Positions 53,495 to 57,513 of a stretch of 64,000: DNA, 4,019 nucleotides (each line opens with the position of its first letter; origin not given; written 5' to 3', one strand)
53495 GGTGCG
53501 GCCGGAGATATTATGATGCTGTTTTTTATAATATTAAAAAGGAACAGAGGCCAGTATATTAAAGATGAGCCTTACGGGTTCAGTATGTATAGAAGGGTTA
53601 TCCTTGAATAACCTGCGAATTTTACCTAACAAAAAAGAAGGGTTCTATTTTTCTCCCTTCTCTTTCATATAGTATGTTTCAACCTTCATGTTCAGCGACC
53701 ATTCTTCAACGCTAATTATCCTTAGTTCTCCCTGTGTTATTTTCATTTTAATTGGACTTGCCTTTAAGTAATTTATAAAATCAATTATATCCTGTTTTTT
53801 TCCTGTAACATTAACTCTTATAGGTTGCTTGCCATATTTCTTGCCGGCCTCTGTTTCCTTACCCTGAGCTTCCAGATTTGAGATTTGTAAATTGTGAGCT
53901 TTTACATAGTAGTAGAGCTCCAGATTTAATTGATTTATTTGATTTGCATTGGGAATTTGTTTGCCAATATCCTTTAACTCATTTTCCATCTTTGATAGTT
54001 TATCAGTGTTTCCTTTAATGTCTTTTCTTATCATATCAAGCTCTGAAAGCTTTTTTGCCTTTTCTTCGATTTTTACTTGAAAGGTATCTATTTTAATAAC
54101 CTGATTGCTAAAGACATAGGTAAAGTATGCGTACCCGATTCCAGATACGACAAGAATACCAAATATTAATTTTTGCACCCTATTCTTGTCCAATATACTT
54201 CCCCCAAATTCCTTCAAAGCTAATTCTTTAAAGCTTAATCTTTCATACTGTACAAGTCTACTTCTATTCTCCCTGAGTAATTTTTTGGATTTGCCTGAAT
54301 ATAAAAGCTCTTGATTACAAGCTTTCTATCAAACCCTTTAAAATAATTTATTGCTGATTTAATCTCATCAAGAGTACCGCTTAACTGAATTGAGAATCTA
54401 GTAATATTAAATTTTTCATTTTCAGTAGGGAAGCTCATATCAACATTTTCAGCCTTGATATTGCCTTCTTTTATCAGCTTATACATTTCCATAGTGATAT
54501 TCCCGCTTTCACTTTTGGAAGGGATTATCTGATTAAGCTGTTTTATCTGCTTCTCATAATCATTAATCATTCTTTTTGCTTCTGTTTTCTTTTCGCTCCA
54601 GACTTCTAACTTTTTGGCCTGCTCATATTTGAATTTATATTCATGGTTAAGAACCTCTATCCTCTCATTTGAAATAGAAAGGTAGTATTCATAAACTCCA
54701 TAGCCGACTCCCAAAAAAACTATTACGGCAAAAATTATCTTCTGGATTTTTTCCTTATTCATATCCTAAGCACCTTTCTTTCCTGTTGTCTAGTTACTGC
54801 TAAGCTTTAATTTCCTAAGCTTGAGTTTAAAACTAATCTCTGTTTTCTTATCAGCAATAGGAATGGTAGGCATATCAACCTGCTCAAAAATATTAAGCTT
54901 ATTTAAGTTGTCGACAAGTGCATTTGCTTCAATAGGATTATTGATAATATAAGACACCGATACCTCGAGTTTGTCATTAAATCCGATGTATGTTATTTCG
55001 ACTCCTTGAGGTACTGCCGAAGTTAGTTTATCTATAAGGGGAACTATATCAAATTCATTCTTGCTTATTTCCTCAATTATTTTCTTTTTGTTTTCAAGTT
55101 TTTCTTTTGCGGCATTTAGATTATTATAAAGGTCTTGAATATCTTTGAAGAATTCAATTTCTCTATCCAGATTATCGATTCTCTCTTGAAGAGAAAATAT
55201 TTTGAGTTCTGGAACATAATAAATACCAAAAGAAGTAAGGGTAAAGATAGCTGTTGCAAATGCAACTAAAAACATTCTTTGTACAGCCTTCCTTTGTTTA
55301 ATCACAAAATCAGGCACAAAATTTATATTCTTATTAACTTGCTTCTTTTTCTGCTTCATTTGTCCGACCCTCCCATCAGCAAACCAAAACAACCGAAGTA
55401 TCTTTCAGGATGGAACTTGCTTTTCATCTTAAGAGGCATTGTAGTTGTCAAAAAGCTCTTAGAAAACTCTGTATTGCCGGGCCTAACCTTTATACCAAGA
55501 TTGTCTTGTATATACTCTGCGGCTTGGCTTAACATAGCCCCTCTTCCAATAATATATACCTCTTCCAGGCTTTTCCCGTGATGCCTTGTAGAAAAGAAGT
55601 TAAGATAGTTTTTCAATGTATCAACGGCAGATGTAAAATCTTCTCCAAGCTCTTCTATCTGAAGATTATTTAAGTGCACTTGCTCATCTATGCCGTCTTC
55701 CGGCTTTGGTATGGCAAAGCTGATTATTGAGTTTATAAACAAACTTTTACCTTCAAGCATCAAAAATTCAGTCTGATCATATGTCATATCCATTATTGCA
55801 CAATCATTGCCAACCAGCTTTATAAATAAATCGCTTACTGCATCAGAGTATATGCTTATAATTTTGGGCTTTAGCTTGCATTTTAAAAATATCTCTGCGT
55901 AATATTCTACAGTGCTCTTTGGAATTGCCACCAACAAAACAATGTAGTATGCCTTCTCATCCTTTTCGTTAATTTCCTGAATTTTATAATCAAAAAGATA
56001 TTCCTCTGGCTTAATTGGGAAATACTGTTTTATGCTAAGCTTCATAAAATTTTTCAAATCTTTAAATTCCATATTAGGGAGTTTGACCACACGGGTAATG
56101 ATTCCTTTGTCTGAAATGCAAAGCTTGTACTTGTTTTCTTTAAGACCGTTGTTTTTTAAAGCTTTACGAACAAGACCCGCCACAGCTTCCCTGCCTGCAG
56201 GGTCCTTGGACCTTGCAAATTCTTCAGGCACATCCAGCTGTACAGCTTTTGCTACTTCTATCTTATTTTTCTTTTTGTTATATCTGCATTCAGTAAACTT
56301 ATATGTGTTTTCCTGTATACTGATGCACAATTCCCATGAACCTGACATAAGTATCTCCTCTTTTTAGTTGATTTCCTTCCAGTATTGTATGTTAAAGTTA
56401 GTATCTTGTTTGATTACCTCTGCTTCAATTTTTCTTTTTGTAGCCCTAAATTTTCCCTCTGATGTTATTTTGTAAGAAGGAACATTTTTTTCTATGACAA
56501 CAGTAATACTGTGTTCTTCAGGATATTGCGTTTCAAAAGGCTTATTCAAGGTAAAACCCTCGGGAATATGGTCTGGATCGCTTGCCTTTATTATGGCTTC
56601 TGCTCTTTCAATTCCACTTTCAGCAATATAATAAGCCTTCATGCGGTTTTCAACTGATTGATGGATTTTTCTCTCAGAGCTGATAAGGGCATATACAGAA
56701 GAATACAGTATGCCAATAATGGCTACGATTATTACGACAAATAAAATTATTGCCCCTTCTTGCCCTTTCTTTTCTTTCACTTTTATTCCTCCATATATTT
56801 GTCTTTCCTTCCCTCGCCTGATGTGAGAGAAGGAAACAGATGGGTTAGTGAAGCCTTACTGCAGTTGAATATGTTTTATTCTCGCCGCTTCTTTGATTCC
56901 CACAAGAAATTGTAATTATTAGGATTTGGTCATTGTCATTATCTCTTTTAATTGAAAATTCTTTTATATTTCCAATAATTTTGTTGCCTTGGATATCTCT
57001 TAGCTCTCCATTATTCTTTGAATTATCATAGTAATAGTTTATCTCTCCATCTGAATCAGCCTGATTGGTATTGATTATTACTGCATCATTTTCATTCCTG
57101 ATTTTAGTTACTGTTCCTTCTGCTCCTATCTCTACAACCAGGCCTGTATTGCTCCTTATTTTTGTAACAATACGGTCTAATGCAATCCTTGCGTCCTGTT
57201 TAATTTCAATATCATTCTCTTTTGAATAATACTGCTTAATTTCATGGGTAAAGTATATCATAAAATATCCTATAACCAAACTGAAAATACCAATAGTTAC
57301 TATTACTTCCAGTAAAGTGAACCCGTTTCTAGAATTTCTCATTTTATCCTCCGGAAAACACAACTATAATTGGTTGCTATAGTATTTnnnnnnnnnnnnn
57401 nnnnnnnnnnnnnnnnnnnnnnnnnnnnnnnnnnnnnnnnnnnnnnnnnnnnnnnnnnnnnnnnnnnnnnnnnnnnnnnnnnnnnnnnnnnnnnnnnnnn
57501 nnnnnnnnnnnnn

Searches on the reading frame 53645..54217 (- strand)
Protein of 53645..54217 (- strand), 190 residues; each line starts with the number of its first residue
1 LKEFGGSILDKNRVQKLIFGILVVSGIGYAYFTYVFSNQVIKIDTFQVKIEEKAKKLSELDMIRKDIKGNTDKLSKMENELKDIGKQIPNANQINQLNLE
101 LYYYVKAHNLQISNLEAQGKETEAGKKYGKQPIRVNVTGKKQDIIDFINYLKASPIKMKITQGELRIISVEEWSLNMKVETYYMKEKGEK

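Call 3: search_protein_families(library=pfam, proteins=[window:53645-54217:-], max_evalue=0.01)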
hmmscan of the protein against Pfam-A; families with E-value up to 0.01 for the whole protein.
window:53645-54217:- (190 aa): 3 families
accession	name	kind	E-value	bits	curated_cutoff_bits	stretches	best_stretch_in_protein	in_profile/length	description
PF04350.18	PilO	-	3.8e-07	30.8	22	1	45-182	10-141/145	Pilus assembly protein, PilO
PF10805.13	DUF2730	-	0.0016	18.9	24.9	1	31-102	6-73/102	Protein of unknown function (DUF2730)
PF05531.17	NPV_P10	-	0.0093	16.9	29.8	0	60-96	6-42/75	Nucleopolyhedrovirus P10 protein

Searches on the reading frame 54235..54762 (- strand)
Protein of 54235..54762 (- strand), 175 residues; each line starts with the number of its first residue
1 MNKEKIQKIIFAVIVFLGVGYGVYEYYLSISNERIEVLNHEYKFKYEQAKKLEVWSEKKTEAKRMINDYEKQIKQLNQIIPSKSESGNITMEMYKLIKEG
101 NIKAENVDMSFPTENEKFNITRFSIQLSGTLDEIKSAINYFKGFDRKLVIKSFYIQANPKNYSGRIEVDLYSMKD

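Call 3: search_protein_families(library=pfam, proteins=[window:54235-54762:-], max_evalue=0.01)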
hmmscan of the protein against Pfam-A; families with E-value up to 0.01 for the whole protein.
window:54235-54762:- (175 aa): 2 families
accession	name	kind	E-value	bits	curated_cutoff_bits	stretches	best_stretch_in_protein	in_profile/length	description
PF04350.18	PilO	-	0.00019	22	22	1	33-169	6-135/145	Pilus assembly protein, PilO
PF04791.21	LMBR1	-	0.0052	16.1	31.9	1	13-91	175-246/510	LMBR1-like membrane protein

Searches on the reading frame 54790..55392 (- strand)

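Call 3: search_protein_families(library=pfam, proteins=[window:54790-55392:-], max_evalue=0.01)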
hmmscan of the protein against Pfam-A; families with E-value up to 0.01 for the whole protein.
window:54790-55392:- (200 aa): 3 families
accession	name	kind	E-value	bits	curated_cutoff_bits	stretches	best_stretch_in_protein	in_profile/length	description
PF05137.18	PilN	-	7e-05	23.2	22.8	1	119-191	2-75/78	Fimbrial assembly protein (PilN)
PF17109.10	Goodbye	-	0.002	19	24.8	1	74-166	15-106/120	fungal STAND N-terminal Goodbye domain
PF13476.12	AAA_23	-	0.0055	17.8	27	1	16-112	124-196/201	AAA domain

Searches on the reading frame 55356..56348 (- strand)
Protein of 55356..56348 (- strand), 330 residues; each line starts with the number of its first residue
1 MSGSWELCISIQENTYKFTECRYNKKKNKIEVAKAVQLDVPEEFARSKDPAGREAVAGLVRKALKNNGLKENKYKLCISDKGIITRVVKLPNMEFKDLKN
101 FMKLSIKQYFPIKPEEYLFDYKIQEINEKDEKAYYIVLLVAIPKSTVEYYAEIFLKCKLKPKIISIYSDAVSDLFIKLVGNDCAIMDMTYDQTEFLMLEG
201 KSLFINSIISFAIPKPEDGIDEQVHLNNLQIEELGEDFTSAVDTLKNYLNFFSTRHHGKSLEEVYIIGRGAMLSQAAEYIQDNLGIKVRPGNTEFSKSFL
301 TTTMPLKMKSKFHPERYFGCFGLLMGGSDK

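Call 3: search_protein_families(library=pfam, proteins=[window:55356-56348:-], max_evalue=0.01)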
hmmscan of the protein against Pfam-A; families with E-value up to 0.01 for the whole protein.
window:55356-56348:- (330 aa): 2 families
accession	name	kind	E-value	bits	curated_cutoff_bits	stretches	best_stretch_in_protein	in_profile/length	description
PF11104.14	PilM_2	-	3.5e-14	52.9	27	1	24-174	15-165/340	Type IV pilus assembly protein PilM;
PF22890.2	TPR_EMC2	-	0.0028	18.2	27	1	173-277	6-106/145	EMC2 TPR-like repeat domain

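Call 59: search_protein_families(library=ncbifam, proteins=[window:55356-56348:-], max_evalue=0.00001)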
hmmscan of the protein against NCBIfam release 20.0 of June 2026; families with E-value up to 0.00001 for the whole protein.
window:55356-56348:- (330 aa): 2 families
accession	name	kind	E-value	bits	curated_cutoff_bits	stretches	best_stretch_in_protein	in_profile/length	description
TIGR01175.1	pilM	subfamily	2.5e-22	79.4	133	1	27-288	24-310/348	type IV pilus assembly protein PilM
NF045709.1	Amuc_1101_fam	equivalog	2.8e-13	49.6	650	1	39-208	43-205/608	Amuc_1101 family PilM-like pilus complex protein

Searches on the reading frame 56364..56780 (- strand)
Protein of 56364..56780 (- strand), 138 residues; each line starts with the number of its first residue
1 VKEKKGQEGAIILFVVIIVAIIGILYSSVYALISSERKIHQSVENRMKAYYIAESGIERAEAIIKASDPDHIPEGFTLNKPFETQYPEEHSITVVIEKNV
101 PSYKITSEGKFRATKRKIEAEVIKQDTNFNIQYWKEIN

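Call 3: search_protein_families(library=pfam, proteins=[window:56364-56780:-], max_evalue=0.01)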
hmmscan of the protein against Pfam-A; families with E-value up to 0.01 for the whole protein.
window:56364-56780:- (138 aa): 0 families

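Call 4: search_protein_families(library=ncbifam, proteins=[window:56364-56780:-], max_evalue=0.01)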
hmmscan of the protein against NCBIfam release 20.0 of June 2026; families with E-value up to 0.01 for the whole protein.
window:56364-56780:- (138 aa): 2 families
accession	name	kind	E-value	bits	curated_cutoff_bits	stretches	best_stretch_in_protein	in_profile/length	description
NF037980.1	T2SS_GspK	equivalog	8.7e-05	22.2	130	1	7-97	1-95/307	type II secretion system minor pseudopilin GspK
NF041014.1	pilin_ComGG_2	equivalog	0.0023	18.6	40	1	8-68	4-64/101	competence type IV pilus minor pilin ComGG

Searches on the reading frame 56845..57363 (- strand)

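Call 3: search_protein_families(library=pfam, proteins=[window:56845-57363:-], max_evalue=0.01)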
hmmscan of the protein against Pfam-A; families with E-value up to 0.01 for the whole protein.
window:56845-57363:- (172 aa): 2 families
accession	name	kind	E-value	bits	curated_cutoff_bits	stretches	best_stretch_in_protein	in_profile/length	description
PF07963.17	N_methyl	-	1.2e-06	28.3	21.2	1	9-32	1-24/27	Prokaryotic N-terminal methylation motif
PF25176.1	DUF7831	-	0.0066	16.7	27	0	78-117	28-67/118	Family of unknown function (DUF7831)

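Call 4: search_protein_families(library=ncbifam, proteins=[window:56845-57363:-], max_evalue=0.01)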
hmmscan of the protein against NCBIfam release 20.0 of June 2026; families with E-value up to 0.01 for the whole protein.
window:56845-57363:- (172 aa): 4 families
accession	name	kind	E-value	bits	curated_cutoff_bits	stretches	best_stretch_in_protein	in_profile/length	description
TIGR02532.1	IV_pilin_GFxxxE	domain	2.7e-05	23.8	16.3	1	12-32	1-21/24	prepilin-type N-terminal cleavage/methylation domain-containing protein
NF041013.1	T4P_ComGE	equivalog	0.00053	20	49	1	13-62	4-53/83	competence type IV pilus minor pilin ComGE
NF041002.1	pilin_ComGF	equivalog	0.0013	19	80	0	13-73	2-60/139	competence type IV pilus minor pilin ComGF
NF007848.0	PRK10557.1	equivalog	0.0033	16.7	120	1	6-98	4-94/192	prepilin peptidase-dependent protein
